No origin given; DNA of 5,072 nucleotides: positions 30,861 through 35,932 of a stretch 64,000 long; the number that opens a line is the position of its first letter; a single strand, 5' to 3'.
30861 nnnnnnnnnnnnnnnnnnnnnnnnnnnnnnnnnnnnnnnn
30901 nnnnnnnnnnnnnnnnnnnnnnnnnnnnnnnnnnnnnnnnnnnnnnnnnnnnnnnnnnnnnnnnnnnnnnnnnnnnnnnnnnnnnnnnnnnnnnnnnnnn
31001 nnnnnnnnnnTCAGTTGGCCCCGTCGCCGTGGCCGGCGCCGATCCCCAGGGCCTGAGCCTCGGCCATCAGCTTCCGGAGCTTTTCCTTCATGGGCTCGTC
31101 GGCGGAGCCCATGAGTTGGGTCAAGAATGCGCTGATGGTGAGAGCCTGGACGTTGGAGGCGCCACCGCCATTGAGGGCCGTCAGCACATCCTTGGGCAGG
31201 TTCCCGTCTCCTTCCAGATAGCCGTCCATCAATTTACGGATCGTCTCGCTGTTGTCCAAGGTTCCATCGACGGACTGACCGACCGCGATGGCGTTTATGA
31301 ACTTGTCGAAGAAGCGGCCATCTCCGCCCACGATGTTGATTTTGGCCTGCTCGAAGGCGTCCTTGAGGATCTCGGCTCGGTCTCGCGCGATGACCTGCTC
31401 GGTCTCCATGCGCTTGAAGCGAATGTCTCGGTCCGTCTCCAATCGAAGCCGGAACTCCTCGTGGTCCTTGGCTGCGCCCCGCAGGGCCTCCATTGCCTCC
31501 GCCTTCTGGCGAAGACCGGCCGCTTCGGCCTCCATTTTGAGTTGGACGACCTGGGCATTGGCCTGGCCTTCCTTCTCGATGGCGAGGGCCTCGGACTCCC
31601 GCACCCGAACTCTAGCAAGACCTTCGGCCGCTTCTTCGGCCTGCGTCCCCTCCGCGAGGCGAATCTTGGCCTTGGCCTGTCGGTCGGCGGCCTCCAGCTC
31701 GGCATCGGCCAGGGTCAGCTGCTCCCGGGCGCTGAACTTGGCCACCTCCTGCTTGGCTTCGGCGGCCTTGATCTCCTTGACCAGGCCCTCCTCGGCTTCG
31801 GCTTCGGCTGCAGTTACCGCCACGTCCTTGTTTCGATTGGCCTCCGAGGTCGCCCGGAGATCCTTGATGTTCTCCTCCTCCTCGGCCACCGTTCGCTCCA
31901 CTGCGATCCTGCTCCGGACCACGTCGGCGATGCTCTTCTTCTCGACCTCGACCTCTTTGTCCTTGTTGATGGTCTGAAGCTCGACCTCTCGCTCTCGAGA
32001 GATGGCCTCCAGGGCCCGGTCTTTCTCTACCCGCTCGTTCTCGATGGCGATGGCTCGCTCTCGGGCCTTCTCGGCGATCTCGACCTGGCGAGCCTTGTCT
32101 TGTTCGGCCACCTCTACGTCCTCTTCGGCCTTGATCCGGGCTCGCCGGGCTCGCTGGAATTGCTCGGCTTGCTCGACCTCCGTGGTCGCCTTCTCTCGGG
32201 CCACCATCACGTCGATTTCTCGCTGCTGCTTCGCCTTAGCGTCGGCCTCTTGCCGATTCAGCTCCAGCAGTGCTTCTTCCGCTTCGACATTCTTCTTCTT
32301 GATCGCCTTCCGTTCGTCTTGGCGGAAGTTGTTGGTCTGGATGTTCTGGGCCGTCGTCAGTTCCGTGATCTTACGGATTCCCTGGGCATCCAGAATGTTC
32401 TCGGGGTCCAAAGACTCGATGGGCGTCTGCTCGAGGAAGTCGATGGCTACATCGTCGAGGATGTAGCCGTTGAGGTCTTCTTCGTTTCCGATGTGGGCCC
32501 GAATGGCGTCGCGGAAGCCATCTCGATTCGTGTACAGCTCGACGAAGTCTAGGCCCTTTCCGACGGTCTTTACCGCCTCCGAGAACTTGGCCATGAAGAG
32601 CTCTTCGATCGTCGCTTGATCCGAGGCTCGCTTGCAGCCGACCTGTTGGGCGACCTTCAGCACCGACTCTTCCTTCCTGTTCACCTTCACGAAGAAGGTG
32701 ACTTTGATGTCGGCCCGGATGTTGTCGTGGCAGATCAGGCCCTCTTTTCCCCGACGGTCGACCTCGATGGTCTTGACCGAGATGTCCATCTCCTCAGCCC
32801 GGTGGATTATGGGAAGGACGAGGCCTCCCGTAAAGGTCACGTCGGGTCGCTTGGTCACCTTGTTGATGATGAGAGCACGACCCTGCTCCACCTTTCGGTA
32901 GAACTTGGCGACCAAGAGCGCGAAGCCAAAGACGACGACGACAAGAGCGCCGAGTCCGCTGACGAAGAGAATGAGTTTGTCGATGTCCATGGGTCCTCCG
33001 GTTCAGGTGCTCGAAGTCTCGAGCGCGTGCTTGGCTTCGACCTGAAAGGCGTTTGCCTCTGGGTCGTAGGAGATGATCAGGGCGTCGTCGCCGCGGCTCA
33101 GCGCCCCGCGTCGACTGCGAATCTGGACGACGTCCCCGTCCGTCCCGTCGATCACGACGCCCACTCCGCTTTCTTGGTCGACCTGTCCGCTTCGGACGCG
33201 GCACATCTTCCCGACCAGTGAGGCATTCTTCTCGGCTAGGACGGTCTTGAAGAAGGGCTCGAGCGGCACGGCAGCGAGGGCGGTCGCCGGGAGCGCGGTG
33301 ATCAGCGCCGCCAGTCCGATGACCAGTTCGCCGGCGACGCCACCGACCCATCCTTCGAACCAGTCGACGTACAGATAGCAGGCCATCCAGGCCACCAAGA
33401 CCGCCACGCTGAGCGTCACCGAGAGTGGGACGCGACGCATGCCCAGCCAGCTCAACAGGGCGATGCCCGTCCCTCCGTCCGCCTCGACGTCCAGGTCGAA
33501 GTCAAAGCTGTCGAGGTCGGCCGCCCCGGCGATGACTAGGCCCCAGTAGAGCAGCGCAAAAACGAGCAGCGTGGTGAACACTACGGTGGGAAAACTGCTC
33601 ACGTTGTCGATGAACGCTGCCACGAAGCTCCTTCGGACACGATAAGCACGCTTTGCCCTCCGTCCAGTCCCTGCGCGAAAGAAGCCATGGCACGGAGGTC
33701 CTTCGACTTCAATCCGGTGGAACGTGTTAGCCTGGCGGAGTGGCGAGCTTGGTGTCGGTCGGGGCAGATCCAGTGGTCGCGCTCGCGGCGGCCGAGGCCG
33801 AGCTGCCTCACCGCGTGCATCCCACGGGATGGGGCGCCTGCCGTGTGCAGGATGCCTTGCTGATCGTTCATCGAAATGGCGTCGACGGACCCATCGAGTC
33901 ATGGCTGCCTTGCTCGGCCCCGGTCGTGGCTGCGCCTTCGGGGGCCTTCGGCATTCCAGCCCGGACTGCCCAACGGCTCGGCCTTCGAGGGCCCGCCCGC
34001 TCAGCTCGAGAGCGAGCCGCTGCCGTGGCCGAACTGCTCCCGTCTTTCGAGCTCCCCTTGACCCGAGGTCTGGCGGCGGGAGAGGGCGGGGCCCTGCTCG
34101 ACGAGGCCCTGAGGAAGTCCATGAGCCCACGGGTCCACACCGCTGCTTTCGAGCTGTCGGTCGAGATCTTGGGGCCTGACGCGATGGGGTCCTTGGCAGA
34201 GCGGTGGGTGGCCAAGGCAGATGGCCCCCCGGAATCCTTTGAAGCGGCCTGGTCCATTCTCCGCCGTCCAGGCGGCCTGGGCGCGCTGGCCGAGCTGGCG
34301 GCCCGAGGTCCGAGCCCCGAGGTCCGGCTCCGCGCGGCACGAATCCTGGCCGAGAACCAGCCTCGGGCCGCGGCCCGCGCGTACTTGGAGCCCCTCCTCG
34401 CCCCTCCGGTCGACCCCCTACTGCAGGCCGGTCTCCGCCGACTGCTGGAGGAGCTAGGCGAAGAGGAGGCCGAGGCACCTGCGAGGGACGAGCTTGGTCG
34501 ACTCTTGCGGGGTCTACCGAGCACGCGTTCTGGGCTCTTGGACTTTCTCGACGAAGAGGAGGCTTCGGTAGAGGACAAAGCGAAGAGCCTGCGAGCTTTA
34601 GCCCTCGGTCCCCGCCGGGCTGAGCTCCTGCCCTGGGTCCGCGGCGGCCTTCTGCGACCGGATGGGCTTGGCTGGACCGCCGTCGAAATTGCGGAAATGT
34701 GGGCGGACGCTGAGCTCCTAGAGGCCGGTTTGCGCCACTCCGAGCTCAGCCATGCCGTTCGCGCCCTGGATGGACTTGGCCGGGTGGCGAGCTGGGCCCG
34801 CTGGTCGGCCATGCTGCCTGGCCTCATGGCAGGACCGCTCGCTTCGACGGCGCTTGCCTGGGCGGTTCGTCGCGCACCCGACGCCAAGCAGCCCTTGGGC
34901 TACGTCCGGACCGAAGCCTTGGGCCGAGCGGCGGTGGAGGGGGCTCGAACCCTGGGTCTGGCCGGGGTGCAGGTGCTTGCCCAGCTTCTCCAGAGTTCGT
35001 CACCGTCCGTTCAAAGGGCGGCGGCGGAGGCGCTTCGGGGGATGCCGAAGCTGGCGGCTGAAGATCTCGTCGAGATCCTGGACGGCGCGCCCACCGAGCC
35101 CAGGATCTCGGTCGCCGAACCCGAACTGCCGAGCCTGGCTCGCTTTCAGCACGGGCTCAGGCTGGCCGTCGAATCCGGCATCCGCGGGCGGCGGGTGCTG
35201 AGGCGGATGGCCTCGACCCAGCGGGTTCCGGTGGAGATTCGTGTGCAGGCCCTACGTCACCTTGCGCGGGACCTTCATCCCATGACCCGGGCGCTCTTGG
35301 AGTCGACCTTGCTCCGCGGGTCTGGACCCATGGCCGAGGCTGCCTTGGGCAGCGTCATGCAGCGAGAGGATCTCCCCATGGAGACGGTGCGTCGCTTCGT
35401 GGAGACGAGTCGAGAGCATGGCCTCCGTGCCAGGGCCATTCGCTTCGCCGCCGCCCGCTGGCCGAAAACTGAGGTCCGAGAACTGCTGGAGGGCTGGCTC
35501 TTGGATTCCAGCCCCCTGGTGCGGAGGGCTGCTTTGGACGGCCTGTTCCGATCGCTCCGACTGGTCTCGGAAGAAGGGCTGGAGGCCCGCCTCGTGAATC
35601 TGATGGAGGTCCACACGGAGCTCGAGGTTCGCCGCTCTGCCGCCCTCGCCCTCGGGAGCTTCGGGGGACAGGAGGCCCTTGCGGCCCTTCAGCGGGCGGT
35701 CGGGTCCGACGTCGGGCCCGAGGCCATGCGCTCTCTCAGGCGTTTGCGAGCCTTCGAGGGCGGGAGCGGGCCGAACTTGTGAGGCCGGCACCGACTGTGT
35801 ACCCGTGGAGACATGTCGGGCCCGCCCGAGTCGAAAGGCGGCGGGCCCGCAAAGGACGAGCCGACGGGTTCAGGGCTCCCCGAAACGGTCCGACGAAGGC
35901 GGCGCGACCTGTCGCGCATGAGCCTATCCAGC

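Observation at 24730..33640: Four-gene NfeD - flotillin - giant AAA_5 ATPase - membrane protein operon beside the prophage integrase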

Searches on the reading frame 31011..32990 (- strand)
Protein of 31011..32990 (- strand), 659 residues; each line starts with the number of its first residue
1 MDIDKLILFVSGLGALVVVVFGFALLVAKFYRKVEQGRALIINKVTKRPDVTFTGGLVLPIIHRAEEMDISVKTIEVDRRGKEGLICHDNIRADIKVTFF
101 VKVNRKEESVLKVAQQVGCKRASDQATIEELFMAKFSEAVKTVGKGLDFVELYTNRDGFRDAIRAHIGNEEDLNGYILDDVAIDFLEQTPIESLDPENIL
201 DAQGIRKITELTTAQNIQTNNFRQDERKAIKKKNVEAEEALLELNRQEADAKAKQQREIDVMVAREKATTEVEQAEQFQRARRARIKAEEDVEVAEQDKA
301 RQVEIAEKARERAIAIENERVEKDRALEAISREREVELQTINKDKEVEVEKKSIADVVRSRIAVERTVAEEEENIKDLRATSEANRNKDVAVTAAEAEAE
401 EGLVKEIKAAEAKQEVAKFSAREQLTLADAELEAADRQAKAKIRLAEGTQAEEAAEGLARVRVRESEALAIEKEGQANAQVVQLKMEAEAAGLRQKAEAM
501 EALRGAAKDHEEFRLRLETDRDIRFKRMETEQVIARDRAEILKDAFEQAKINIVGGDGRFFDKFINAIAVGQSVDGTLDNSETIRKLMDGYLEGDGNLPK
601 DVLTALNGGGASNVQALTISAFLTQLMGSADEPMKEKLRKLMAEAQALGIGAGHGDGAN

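Call 7: search_protein_families(library=pfam, proteins=[window:31011-32990:-], max_evalue=0.1)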
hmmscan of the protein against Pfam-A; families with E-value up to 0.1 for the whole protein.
window:31011-32990:- (659 aa): 0 families

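Call 8: search_protein_families(library=padloc, proteins=[window:31011-32990:-], max_evalue=0.1)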
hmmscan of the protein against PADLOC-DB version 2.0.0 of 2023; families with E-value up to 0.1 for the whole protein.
window:31011-32990:- (659 aa): 0 families

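Call 9: search_protein_families(library=ncbifam, proteins=[window:31011-32990:-], max_evalue=0.1)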
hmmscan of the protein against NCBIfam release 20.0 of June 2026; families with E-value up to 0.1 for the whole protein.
window:31011-32990:- (659 aa): 0 families

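Call 11: search_solved_structures(query=window:31011-32990:-, max_evalue=1)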
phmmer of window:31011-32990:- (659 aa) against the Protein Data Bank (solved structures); distinct sequences matched with E-value up to 1: 1.
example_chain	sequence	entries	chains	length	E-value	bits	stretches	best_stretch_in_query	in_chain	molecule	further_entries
2z7q_A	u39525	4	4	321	0.23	13.4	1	94-213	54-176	Ribosomal protein S6 kinase alpha-1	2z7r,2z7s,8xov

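Call 54: find_homologous_proteins(query=window:31011-32990:-, max_evalue=0.00001)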
Query window:31011-32990:- (659 aa): 7978 proteins with E <= 0.00001 among 8000 candidates; the best 120 are listed.
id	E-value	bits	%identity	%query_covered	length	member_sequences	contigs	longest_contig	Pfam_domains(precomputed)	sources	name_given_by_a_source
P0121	0.0e+0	1349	100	100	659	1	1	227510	-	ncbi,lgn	ncbi:MAG: flotillin family protein [Myxococcota bacterium]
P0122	0.0e+0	1348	100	100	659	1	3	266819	-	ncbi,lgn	ncbi:MAG: flotillin family protein [Myxococcota bacterium]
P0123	0.0e+0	1052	69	99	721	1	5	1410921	-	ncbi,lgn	ncbi:MAG: hypothetical protein ACFB9M_09360 [Myxococcota bacterium]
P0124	0.0e+0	1039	-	-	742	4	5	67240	-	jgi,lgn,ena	jgi:uncharacterized membrane protein YqiK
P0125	1.9e-256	871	60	98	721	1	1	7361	-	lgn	-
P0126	5.1e-253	859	63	98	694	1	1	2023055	-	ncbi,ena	-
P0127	3.0e-252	857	62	100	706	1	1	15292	-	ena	-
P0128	6.1e-252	856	69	78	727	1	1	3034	-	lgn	-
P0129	6.1e-251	852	66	99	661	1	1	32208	-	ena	-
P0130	8.1e-251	852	62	98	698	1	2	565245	-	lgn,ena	-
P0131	1.3e-250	851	57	98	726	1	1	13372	-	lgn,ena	-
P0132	3.5e-250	850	67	81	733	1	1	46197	-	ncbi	-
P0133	3.8e-250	850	58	98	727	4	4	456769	-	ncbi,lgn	ncbi:MAG: hypothetical protein RMA76_28125 [Deltaproteobacteria bacterium]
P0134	5.2e-250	849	62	99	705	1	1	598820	-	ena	-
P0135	5.5e-250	849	60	96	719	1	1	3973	-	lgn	-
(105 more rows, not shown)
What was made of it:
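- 31011..32990 (-): Flotillin-family SPFH protein, 659 aa. It has an N-terminal TM helix, a Band_7 domain, a long charged coiled-coil region and a conserved C-terminal region. Sources name the homologues 'flotillin family protein' or 'YqiK' (call 54).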

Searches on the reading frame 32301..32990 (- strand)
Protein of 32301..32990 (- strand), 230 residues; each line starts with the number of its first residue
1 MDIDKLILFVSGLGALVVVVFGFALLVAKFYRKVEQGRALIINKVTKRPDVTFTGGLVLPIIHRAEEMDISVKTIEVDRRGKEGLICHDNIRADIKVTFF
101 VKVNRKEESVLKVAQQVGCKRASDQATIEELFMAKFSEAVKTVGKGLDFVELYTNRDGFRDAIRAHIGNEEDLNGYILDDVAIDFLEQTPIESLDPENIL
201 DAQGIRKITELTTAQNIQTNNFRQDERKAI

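Call 24: search_protein_families(library=pfam, proteins=[window:32301-32990:-], max_evalue=1)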
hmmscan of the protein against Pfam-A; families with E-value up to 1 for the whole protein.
window:32301-32990:- (230 aa): 1 family
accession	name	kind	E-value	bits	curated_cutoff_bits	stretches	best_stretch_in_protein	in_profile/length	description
PF01145.31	Band_7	-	2.8e-11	44.2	23.6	1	33-216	2-168/176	SPFH domain / Band 7 family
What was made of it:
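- Checked: Residues 1-230 alone hit Band_7 PF01145 at 2.8e-11, 44 bits against a cut-off of 23.6 (call 24).
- Band_7 on the flotillin N-terminal part (call 24).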

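Call 85: search_solved_structures(query=window:32301-32990:-, max_evalue=10)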
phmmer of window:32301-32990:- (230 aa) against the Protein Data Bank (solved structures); distinct sequences matched with E-value up to 10: 10.
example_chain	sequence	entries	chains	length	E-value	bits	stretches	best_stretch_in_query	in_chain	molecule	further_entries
3ubd_A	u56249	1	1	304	0.021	17.7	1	93-212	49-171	Ribosomal protein S6 kinase alpha-3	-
7opo_A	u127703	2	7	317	0.021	17.7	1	93-212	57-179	Ribosomal protein S6 kinase alpha-3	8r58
4el9_A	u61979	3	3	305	0.021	17.7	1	93-212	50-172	Ribosomal protein S6 kinase alpha-3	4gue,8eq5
6g78_A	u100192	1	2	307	0.021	17.6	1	99-212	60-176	Ribosomal protein S6 kinase alpha-6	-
8xfy_A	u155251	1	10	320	0.022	17.6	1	93-212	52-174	Ribosomal protein S6 kinase alpha-3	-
4nus_A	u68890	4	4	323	0.022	17.6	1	93-212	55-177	Ribosomal protein S6 kinase alpha-3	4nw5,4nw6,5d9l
6g76_A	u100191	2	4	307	0.022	17.6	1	99-212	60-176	Ribosomal protein S6 kinase alpha-6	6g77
5d9k_A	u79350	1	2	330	0.023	17.5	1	93-212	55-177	Ribosomal protein S6 kinase alpha-3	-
3g51_A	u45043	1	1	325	0.023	17.5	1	93-212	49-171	Ribosomal protein S6 kinase alpha-3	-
2z7q_A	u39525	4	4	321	0.044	16.6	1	93-212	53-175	Ribosomal protein S6 kinase alpha-1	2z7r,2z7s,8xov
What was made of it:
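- Tried and rejected: PDB sequence searches gave only spurious S6-kinase matches (calls 11, 85).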

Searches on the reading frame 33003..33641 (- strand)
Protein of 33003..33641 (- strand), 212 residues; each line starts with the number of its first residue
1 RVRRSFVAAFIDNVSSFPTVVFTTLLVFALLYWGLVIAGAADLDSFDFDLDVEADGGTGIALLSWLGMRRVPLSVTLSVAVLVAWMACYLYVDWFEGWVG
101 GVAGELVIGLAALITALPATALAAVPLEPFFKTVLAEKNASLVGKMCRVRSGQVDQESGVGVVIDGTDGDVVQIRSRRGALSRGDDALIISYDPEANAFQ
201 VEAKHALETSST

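Call 7: search_protein_families(library=pfam, proteins=[window:33003-33641:-], max_evalue=0.1)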
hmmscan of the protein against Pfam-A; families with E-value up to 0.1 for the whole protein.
window:33003-33641:- (212 aa): 2 families
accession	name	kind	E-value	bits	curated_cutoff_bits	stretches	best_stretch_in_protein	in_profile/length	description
PF21001.2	YqiJ_N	-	1.8e-05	25.4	23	1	24-120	15-115/116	Inner membrane protein YqiJ, N-terminal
PF08592.16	Anthrone_oxy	-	0.032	14.9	27.3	1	78-132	14-63/106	Anthrone oxygenase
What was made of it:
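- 33003..33623 (-): YqiJ/YuaF-type NfeD-like membrane protein, 206 aa. It has three TM helices and a C-terminal soluble domain that looks like an OB fold. Pfam YqiJ_N PF21001 at 1.8e-5, 25.4 bits against a cut-off of 23 (call 7).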

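Call 8: search_protein_families(library=padloc, proteins=[window:33003-33641:-], max_evalue=0.1)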
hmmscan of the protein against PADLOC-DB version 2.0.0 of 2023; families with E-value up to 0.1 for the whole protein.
window:33003-33641:- (212 aa): 0 families

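Call 9: search_protein_families(library=ncbifam, proteins=[window:33003-33641:-], max_evalue=0.1)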
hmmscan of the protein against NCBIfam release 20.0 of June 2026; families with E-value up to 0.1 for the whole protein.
window:33003-33641:- (212 aa): 2 families
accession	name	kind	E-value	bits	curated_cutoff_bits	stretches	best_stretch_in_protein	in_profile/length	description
TIGR00827.1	EIIC-GAT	subfamily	0.003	16.5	542.2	1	26-117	44-139/407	galactitol-specific PTS transporter subunit IIC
NF008818.0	PRK11864.1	subfamily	0.047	12.8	405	1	129-196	65-131/300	3-methyl-2-oxobutanoate dehydrogenase subunit beta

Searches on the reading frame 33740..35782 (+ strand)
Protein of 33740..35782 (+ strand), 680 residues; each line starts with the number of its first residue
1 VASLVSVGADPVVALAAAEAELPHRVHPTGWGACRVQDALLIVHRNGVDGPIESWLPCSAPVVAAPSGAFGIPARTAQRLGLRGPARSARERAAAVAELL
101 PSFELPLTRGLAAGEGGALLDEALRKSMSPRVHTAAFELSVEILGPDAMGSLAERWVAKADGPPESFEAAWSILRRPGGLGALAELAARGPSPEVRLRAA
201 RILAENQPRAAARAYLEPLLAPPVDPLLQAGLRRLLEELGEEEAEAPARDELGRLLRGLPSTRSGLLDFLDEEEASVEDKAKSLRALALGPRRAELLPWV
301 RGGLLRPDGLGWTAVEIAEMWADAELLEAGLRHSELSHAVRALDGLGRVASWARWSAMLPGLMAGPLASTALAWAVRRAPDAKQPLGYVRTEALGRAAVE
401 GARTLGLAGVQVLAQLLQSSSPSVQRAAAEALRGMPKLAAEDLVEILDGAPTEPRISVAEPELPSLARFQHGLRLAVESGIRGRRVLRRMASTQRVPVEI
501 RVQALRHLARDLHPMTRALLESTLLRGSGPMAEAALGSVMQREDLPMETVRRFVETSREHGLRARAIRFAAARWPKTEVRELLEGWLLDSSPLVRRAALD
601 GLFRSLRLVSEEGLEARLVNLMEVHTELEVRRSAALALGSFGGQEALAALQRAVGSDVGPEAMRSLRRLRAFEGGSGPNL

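Call 15: search_protein_families(library=pfam, proteins=[window:33740-35782:+], max_evalue=0.001)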
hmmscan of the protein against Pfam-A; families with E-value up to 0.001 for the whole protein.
window:33740-35782:+ (680 aa): 3 families
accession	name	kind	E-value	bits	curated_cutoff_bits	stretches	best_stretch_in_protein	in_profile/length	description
PF13646.12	HEAT_2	-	1e-14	55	27.7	1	605-661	23-78/88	HEAT repeats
PF02985.28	HEAT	-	8.9e-09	35.2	23.5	0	411-433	3-25/31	HEAT repeat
PF00514.29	Arm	-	1.5e-07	31.6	20.6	0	409-433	13-37/41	Armadillo/beta-catenin-like repeat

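Call 87: search_protein_families(library=padloc, proteins=[window:33740-35782:+], max_evalue=0.001)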
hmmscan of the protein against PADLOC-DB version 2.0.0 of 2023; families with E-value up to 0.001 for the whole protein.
window:33740-35782:+ (680 aa): 0 families
